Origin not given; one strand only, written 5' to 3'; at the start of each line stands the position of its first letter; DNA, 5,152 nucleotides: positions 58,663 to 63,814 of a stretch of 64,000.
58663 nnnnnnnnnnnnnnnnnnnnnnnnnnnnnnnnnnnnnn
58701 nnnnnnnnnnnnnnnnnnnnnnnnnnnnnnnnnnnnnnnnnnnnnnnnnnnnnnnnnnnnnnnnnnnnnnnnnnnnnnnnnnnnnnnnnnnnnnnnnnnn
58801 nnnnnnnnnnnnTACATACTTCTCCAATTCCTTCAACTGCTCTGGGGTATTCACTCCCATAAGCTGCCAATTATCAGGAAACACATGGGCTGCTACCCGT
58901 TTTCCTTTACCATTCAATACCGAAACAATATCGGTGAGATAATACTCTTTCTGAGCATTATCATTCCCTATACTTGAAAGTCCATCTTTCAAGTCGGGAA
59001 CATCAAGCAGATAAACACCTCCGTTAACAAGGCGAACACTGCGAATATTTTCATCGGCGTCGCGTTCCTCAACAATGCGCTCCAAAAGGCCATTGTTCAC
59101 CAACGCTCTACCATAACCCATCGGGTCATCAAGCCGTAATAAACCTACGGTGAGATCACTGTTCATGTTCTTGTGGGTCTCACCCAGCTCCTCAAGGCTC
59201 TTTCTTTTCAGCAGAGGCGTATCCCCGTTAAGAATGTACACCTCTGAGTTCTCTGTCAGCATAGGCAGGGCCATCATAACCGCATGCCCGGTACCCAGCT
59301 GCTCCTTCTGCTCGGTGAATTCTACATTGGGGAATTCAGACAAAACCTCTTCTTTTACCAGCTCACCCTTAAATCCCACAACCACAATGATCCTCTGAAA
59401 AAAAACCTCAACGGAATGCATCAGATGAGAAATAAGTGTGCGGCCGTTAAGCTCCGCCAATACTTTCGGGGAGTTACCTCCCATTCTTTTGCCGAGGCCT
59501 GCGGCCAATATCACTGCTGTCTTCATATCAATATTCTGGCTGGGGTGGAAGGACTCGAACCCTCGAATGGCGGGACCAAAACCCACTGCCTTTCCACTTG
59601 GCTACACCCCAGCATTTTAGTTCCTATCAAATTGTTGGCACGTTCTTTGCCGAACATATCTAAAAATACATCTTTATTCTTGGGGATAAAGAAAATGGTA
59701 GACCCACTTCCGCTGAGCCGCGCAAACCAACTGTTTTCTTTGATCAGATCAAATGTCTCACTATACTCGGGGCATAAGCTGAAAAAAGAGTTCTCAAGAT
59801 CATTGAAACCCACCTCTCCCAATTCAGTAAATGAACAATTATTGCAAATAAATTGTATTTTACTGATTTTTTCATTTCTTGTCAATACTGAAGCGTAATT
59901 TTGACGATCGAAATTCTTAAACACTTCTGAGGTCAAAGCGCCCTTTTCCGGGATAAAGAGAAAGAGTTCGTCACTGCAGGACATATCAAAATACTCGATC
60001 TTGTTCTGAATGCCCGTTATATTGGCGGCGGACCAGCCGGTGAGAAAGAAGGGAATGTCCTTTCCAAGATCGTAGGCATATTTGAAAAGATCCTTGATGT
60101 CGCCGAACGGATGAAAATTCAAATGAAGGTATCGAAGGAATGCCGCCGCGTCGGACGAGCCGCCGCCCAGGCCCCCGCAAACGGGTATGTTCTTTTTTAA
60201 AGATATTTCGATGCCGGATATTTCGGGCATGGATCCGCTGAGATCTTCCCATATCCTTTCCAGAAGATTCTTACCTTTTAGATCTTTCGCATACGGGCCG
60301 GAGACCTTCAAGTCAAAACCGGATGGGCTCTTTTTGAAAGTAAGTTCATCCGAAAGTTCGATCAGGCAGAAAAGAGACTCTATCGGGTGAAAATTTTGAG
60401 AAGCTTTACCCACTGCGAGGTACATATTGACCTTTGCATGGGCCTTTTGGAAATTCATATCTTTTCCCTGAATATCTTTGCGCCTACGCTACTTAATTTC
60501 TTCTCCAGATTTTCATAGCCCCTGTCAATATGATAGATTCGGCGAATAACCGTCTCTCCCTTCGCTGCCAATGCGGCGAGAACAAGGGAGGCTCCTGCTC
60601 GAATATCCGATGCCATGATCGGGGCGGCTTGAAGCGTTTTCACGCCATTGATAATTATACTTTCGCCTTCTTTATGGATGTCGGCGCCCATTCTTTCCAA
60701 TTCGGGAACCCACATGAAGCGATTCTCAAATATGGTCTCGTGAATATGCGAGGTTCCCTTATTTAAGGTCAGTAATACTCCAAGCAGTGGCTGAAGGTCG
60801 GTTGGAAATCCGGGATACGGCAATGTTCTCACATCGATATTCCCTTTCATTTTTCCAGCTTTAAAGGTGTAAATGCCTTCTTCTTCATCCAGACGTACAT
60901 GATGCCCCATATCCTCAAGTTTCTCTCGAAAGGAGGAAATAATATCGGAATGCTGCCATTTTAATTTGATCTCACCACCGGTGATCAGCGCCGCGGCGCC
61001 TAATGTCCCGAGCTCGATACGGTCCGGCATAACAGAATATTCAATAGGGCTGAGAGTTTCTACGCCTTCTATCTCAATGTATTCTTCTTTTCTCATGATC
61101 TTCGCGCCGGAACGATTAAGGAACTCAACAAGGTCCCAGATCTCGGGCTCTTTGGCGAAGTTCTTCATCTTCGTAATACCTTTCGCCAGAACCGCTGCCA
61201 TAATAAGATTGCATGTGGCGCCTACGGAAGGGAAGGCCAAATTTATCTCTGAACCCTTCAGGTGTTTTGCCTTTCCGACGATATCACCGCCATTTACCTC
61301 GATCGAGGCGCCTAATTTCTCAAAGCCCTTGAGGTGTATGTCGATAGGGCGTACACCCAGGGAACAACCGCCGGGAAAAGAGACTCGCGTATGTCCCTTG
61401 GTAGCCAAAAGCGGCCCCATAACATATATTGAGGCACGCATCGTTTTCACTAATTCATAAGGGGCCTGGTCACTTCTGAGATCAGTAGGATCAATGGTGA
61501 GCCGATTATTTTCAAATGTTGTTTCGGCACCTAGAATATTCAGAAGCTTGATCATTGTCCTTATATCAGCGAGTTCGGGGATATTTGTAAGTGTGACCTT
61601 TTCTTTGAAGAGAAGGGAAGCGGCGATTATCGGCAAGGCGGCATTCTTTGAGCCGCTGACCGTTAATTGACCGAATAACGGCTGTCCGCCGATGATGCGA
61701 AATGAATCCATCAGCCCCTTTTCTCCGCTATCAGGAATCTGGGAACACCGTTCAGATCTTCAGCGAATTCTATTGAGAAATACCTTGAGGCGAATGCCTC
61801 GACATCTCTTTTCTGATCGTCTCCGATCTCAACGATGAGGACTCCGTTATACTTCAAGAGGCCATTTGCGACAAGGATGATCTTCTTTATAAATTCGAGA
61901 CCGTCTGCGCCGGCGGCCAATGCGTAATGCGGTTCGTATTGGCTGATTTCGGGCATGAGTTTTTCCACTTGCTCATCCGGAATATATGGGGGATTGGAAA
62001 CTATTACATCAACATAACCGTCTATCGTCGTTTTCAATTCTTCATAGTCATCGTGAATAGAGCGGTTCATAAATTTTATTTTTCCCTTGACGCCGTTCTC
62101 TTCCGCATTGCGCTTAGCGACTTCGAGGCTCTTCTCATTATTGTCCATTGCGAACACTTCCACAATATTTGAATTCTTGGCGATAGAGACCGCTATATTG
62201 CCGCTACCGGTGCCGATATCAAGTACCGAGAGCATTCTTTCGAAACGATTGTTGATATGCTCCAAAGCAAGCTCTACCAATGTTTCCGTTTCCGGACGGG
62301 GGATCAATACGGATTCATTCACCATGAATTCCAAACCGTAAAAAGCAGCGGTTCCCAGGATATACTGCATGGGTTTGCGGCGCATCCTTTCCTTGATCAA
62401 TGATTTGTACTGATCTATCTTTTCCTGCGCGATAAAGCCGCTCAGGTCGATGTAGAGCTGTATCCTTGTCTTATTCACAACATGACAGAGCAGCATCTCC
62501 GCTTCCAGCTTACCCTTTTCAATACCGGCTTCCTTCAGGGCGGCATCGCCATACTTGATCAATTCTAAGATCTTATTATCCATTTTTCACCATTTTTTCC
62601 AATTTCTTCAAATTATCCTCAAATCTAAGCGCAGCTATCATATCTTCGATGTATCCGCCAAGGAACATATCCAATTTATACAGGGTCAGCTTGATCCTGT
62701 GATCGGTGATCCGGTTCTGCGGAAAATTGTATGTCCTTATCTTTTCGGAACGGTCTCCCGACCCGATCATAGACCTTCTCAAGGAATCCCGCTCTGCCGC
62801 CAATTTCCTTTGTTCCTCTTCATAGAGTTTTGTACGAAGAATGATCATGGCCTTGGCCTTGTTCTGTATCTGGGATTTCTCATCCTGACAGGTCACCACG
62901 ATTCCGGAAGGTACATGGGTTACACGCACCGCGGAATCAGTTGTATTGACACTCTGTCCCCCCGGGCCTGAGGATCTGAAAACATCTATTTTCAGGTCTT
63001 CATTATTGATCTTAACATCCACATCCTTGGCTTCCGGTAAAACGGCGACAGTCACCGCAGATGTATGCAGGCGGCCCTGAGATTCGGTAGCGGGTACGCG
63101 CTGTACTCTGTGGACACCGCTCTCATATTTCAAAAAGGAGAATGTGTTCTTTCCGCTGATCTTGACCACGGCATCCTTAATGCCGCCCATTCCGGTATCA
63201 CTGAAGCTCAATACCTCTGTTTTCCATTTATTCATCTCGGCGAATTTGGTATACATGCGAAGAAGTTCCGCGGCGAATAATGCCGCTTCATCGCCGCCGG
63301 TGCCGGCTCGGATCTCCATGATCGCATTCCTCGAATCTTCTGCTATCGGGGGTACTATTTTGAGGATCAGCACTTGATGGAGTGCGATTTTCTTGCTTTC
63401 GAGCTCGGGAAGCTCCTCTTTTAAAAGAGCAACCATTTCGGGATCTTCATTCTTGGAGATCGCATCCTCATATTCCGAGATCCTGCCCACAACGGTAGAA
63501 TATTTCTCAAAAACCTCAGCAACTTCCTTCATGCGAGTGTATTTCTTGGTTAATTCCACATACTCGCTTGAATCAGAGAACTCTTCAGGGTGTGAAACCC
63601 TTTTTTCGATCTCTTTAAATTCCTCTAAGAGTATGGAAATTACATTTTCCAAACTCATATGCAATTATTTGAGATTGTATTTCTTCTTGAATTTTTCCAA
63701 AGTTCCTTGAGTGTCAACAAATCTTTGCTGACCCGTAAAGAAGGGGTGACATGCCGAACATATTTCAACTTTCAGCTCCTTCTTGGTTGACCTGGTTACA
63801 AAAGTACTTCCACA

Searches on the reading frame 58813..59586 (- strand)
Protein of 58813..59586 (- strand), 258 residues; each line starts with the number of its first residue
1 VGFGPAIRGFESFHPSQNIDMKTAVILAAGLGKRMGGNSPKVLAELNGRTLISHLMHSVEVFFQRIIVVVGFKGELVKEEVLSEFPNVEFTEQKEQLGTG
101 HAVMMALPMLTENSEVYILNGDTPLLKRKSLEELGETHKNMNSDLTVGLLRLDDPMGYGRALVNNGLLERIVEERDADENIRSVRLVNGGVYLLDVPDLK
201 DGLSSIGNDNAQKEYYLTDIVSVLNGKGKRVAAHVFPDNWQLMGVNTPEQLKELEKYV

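Call 70: search_protein_families(library=pfam, proteins=[window:58813-59586:-], max_evalue=0.001)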
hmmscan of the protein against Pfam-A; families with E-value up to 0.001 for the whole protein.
window:58813-59586:- (258 aa): 4 families
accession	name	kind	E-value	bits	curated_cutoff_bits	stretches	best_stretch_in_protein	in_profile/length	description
PF12804.13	NTP_transf_3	-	5.2e-19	69.4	27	1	24-147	1-120/160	MobA-like NTP transferase domain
PF00483.29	NTP_transferase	-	1.1e-12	48.6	21.2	1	24-241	2-227/245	Nucleotidyl transferase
PF01128.25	IspD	-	5.2e-09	36.6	27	1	24-139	3-118/221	2-C-methyl-D-erythritol 4-phosphate cytidylyltransferase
PF02348.25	CTP_transf_3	-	7.2e-06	26.4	22.6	1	41-144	16-120/217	Cytidylyltransferase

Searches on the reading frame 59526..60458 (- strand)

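Call 18: search_protein_families(library=pfam, proteins=[window:59526-60458:-], max_evalue=0.01)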
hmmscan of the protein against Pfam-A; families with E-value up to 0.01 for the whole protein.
window:59526-60458:- (311 aa): 2 families
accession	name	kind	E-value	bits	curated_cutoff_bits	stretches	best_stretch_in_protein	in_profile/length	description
PF00288.32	GHMP_kinases_N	-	1.5e-09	38.4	22.3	1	64-141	1-86/87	GHMP kinases N terminal domain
PF08544.19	GHMP_kinases_C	-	4.5e-07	30.6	21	1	215-263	15-70/85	GHMP kinases C terminal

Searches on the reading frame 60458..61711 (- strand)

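Call 18: search_protein_families(library=pfam, proteins=[window:60458-61711:-], max_evalue=0.01)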
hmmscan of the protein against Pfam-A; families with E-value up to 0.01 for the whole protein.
window:60458-61711:- (418 aa): 1 family
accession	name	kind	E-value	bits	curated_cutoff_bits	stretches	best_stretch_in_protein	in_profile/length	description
PF00275.25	EPSP_synthase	-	2.2e-99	333.5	22.8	1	8-406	3-417/417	EPSP synthase (3-phosphoshikimate 1-carboxyvinyltransferase)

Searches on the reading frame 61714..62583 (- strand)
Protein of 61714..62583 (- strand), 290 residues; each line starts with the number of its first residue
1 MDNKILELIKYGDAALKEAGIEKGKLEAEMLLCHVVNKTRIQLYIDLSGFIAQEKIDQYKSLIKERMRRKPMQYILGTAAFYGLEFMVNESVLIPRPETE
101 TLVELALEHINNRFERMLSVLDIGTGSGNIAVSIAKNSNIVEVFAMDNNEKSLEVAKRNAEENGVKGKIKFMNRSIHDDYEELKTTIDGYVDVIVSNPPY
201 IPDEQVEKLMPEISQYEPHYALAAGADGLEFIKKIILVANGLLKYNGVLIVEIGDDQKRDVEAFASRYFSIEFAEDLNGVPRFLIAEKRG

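Call 70: search_protein_families(library=pfam, proteins=[window:61714-62583:-], max_evalue=0.001)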
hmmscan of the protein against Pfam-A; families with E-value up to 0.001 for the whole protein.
window:61714-62583:- (290 aa): 15 families
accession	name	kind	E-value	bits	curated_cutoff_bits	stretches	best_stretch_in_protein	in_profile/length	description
PF17827.6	PrmC_N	-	7.9e-18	65.2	23.4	1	7-77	1-71/71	PrmC N-terminal domain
PF05175.20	MTS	-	2.3e-15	57.1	23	1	105-208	22-116/170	Methyltransferase small domain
PF13847.12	Methyltransf_31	-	1.8e-12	47.6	27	1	118-252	5-110/145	Methyltransferase domain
PF13649.12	Methyltransf_25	-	9.5e-12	45.9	27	1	120-214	1-90/97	Methyltransferase domain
PF06325.19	PrmA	-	2.8e-11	43.9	22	1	104-212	149-245/296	Ribosomal protein L11 methyltransferase (PrmA)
PF01170.24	UPF0020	-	3.6e-08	33.8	22.3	1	135-200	71-131/197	RMKL-like, methyltransferase domain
PF12847.13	Methyltransf_18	-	1.6e-07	31.9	27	1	107-173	5-71/151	Methyltransferase domain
PF08241.18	Methyltransf_11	-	5e-07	30.7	21.2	1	121-197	1-67/95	Methyltransferase domain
PF03602.21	Cons_hypoth95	-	9.7e-07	29.1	24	1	96-215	22-138/182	Conserved hypothetical protein 95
PF09445.16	Methyltransf_15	-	6.3e-06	26.3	22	1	120-199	4-80/165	RNA cap guanine-N2 methyltransferase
PF07669.17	Eco57I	-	1.7e-05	25.4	25.3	1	129-221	10-103/171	Eco57I restriction-modification methylase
PF02475.24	TRM5-TYW2_MTfase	-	3.8e-05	24.1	28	1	119-209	39-123/164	TRM5/TYW2 methyltransferase domain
PF01209.24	Ubie_methyltran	-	0.00011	22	20.1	1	117-176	48-107/233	ubiE/COQ5 methyltransferase family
PF13679.12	Methyltransf_32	-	0.00024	21.5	27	1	103-181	13-94/143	Methyltransferase domain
PF08242.18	Methyltransf_12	-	0.00074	20.6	30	0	121-196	1-71/98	Methyltransferase domain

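Call 83: find_encoding_contigs(protein=window:61714-62583:-, flank=10000, max_places=2)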
Protein window:61714-62583:- (290 aa): 7 contigs read that carry it; 2 places shown.
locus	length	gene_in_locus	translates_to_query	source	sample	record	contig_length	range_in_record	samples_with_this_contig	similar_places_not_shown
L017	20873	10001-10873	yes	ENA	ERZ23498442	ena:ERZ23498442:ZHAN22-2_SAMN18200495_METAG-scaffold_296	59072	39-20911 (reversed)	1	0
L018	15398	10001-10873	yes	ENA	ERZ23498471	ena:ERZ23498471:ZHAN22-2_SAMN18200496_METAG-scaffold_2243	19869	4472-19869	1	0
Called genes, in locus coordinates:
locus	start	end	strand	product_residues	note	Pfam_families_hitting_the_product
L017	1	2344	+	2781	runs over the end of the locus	PF01839:FG-GAP (faint), PF13517:FG-GAP_3 (weak), PF23743:Beta-prop_BBS7 (faint), PF13860:FlgD_ig (faint), PF07676:PD40 (faint), PF13585:CHU_C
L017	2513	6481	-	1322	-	PF00211:Guanylate_cyc, PF13401:AAA_22 (weak), PF13176:TPR_7 (faint), PF00515:TPR_1 (faint), PF07719:TPR_2 (faint), PF10602:RPN7 (faint), PF17874:TPR_MalT (weak), PF13424:TPR_12, +3 more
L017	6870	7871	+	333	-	PF01546:Peptidase_M20, PF07687:M20_dimer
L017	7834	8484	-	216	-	-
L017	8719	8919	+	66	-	PF01197:Ribosomal_L31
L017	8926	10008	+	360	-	PF03462:PCRF, PF00472:RF-1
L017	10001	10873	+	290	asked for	PF17827:PrmC_N, PF03602:Cons_hypoth95 (weak), PF05175:MTS, PF06325:PrmA, PF01170:UPF0020, PF12847:Methyltransf_18 (weak), PF13847:Methyltransf_31, PF13649:Methyltransf_25, +3 more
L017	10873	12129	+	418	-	PF00275:EPSP_synthase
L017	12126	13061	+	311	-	PF00288:GHMP_kinases_N, PF08544:GHMP_kinases_C (weak)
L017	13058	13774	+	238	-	PF00483:NTP_transferase, PF01128:IspD, PF12804:NTP_transf_3, PF02348:CTP_transf_3 (weak)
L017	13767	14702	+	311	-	PF13793:Pribosyltran_N, PF00156:Pribosyltran, PF14572:Pribosyl_synth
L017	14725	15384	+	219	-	PF01386:Ribosomal_L25p, PF14693:Ribosomal_TL5_C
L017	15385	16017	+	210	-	PF01195:Pept_tRNA_hydro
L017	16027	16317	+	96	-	PF01250:Ribosomal_S6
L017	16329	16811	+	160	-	PF00436:SSB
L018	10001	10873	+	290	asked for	PF17827:PrmC_N, PF03602:Cons_hypoth95 (weak), PF05175:MTS, PF06325:PrmA, PF01170:UPF0020, PF12847:Methyltransf_18 (weak), PF13847:Methyltransf_31, PF13649:Methyltransf_25, +3 more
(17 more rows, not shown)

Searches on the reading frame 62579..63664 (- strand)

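Call 18: search_protein_families(library=pfam, proteins=[window:62579-63664:-], max_evalue=0.01)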
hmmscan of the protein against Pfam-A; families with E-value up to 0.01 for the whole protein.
window:62579-63664:- (362 aa): 3 families
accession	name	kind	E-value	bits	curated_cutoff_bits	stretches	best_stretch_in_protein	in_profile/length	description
PF03462.23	PCRF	-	6e-65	219.1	24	1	14-206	3-194/194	PCRF domain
PF00472.26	RF-1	-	4.7e-43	146.3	35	1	214-323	2-116/116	RF-1 domain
PF16326.10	ABC_tran_CTD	-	0.0063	17.1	32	0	5-47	13-55/69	ABC transporter C-terminal domain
